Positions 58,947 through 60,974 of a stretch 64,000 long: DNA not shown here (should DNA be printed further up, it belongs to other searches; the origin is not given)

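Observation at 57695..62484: GH1 glycosidase co-transcribed with two large GT-C membrane proteins including a TMTC-like TPR O-mannosyltransferase-type enzyme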

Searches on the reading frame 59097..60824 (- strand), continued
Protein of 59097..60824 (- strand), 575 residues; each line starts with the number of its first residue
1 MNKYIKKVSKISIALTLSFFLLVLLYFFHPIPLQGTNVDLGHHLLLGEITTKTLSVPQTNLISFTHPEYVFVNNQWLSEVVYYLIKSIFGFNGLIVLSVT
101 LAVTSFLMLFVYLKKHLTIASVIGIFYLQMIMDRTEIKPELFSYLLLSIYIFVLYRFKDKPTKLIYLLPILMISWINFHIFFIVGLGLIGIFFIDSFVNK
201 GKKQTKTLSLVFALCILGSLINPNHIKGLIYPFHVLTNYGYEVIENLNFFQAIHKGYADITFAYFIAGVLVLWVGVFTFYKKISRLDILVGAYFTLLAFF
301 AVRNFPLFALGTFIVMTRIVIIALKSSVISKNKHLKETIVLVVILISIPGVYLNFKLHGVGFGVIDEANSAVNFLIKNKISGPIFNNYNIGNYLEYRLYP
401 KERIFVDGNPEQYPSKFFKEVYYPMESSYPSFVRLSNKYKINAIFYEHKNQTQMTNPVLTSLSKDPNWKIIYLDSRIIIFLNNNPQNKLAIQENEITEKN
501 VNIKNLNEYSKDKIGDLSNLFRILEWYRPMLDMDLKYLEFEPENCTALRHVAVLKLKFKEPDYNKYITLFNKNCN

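Call 93: find_encoding_contigs(protein=P0446, flank=6000, max_places=1)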
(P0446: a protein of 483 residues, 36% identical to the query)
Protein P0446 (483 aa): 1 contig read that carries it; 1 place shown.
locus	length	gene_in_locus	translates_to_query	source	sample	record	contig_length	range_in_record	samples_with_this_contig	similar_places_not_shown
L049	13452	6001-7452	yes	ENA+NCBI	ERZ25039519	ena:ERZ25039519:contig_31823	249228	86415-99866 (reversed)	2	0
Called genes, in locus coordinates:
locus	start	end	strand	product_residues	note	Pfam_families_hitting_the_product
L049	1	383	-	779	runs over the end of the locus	PF03030:H_PPase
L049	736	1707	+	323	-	PF00005:ABC_tran, PF13304:AAA_21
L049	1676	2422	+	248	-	PF01061:ABC2_membrane, PF12679:ABC2_membrane_2, PF12730:ABC2_membrane_4, PF12698:ABC2_membrane_3, PF13346:ABC2_membrane_5 (weak)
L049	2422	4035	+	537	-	PF23357:DUF7088, PF09822:ABC_transp_aux, PF14258:DUF4350 (weak), PF23355:IFT52_GIFT (weak)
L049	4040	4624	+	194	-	-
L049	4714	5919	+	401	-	PF03979:Sigma70_r1_1, PF00140:Sigma70_r1_2, PF04542:Sigma70_r2, PF04539:Sigma70_r3, PF04545:Sigma70_r4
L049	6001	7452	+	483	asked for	-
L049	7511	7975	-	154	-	PF00578:AhpC-TSA, PF08534:Redoxin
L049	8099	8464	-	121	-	PF00072:Response_reg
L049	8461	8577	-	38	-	-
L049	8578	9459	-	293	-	PF01040:UbiA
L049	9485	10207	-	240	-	PF00106:adh_short, PF08659:KR, PF13561:adh_short_C2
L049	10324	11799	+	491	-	PF13354:Beta-lactamase2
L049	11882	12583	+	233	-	PF24481:CT398_CC, PF02591:Zn_ribbon_9 (weak)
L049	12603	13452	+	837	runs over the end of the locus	PF05729:NACHT (weak), PF13646:HEAT_2, PF02985:HEAT (faint), PF13646:HEAT_2 (weak)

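Call 95: list_cluster_members(proteins=[P0121, P0001])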
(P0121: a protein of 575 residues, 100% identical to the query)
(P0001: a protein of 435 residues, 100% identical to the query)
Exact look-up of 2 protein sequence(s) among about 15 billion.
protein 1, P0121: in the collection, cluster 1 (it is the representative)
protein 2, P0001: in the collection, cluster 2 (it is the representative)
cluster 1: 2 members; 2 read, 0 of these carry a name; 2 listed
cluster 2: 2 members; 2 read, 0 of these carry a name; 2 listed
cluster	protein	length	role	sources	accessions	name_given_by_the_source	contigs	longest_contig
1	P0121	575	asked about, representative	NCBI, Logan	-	-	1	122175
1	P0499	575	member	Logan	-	-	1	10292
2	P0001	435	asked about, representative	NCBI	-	-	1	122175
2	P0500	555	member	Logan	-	-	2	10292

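Call 96: search_dna_similar(query=P0410, collection=plasmids, mode=protein, max_evalue=0.00001, max_rows=20)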
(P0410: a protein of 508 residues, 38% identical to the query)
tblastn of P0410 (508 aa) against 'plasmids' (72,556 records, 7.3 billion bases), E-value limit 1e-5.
Records with a match: 9; places in all: 12; records where one place covers at least 80% of the query: 2.
Best place of each record, by identity: <60% 9.
By first word of the organism name: Phyllobacterium 3; Sulfuricystis 1; Azospira 1; Granulicella 1; Rhizobium 1; Pararhizobium 1; Methylobacterium 1.
By predicted mobility (MOB-suite, as given by PLSDB): non-mobilizable 6; conjugative 2; mobilizable 1.
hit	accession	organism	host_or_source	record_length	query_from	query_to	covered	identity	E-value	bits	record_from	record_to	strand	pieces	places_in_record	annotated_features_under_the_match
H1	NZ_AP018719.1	Sulfuricystis multivorans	-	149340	52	507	90%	28.7%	1e-25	118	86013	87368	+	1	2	hypothetical protein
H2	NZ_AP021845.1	Azospira sp. I09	-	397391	41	508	92%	25.9%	7e-30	131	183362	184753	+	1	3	hypothetical protein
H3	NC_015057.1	Granulicella tundricola MP5ACTX9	-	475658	245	507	52%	27.3%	2e-13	81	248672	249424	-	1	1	hypothetical protein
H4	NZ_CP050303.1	Phyllobacterium sp. 628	Oxytropis pumilio,cell culture,root ...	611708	41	194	30%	37.1%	1e-14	85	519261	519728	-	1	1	hypothetical protein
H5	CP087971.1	Rhizobium sp. RCAM05350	cell culture,fouling of walls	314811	52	508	32%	33.3%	8e-7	118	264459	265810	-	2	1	hypothetical protein (x2)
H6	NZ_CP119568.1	Pararhizobium qamdonense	cell culture,soil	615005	36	194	31%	31.2%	7e-11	73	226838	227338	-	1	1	hypothetical protein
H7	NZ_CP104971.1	Phyllobacterium zundukense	Vicia costata,cell culture,root nodule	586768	52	194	28%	34.2%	2e-13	81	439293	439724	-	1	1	hypothetical protein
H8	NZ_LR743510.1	Methylobacterium bullatum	-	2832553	52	194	28%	33.1%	1e-11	75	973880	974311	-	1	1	none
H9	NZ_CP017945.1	Phyllobacterium zundukense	Oxytropis triphylla,cell culture,root ...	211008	52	177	25%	32.6%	2e-9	68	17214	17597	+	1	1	hypothetical protein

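Call 97: get_annotated_region(hit=H2, flank=9000)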
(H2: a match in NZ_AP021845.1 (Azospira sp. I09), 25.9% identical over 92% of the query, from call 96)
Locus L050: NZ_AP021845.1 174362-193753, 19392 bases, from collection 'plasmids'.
description: Azospira sp. I09 plasmid pAZI09, complete sequence
organism: Azospira sp. I09 (NCBI taxid 1765049)
taxonomy: Bacteria; Pseudomonadota; Betaproteobacteria; Rhodocyclales; Rhodocyclaceae; Azospira; Azospira sp. I09
host: -; source: -; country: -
typing (MOB-suite, as given by PLSDB): conjugative; replicon IncP; relaxase MOBH,MOBP; mating-pair formation MPF_T
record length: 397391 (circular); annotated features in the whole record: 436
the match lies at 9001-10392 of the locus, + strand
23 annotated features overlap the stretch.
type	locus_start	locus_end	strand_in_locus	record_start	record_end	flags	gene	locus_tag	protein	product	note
CDS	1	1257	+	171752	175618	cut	-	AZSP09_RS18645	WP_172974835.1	RHS repeat-associated core domain-containing protein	-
CDS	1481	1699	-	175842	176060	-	-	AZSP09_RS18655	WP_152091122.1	hypothetical protein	-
CDS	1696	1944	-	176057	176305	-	-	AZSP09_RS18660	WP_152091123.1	hypothetical protein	-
CDS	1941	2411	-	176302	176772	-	-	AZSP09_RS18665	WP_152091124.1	hypothetical protein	-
CDS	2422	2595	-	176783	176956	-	-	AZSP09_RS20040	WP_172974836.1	hypothetical protein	-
CDS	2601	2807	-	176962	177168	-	-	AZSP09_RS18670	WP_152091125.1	hypothetical protein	-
CDS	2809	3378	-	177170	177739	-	-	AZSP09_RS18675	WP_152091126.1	hypothetical protein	-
CDS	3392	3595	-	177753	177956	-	-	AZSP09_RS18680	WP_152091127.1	hypothetical protein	-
CDS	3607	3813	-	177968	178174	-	-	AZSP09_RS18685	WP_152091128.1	hypothetical protein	-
CDS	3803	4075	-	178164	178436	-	-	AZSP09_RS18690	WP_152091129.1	hypothetical protein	-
CDS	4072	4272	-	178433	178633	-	-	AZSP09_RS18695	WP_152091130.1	hypothetical protein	-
CDS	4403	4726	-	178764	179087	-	-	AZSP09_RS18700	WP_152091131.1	hypothetical protein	-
CDS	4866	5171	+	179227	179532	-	-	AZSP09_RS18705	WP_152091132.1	type II toxin-antitoxin system HigB family toxin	-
CDS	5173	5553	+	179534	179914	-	-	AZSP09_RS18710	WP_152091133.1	transcriptional regulator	-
CDS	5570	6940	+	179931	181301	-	-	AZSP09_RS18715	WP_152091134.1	ISL3 family transposase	-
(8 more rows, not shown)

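Call 98: get_annotated_region(hit=H1, flank=9000)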
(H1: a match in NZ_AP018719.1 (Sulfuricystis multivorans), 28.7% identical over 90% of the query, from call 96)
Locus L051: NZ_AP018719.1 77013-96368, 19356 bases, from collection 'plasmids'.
description: Sulfuricystis multivorans strain J5B plasmid pSTJ1, complete sequence
organism: Sulfuricystis multivorans (NCBI taxid 2211108)
taxonomy: Bacteria; Pseudomonadota; Betaproteobacteria; Nitrosomonadales; Sterolibacteriaceae; Sulfuricystis; Sulfuricystis multivorans
host: -; source: -; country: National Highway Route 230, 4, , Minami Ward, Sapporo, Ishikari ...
typing (MOB-suite, as given by PLSDB): mobilizable; relaxase MOBH
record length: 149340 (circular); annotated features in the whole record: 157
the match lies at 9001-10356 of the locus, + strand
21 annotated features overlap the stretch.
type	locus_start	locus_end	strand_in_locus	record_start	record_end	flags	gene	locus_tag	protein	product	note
CDS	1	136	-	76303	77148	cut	-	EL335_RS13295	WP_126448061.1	hypothetical protein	-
CDS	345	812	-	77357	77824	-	-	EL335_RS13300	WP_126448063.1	hypothetical protein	-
CDS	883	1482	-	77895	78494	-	-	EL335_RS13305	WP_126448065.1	hypothetical protein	-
CDS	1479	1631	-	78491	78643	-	-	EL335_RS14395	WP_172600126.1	hypothetical protein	-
CDS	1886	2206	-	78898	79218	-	-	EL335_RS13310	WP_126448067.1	hypothetical protein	-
CDS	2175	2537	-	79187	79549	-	-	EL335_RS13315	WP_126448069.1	hypothetical protein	-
CDS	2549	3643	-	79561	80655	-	-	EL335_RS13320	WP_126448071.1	integrase domain-containing protein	-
CDS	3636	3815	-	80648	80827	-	-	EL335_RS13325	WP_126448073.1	hypothetical protein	-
CDS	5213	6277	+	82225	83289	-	-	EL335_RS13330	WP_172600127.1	PRTRC system protein D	-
CDS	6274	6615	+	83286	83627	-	-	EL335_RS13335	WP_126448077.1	hypothetical protein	-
CDS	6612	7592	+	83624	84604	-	-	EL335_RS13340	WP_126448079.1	glycosyltransferase family 2 protein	-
CDS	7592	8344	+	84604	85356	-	-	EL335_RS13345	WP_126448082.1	class I SAM-dependent methyltransferase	-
CDS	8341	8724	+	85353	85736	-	-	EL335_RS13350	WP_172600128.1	GtrA family protein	-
CDS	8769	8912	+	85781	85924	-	-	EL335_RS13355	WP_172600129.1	hypothetical protein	-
CDS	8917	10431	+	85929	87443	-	-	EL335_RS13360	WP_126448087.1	hypothetical protein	-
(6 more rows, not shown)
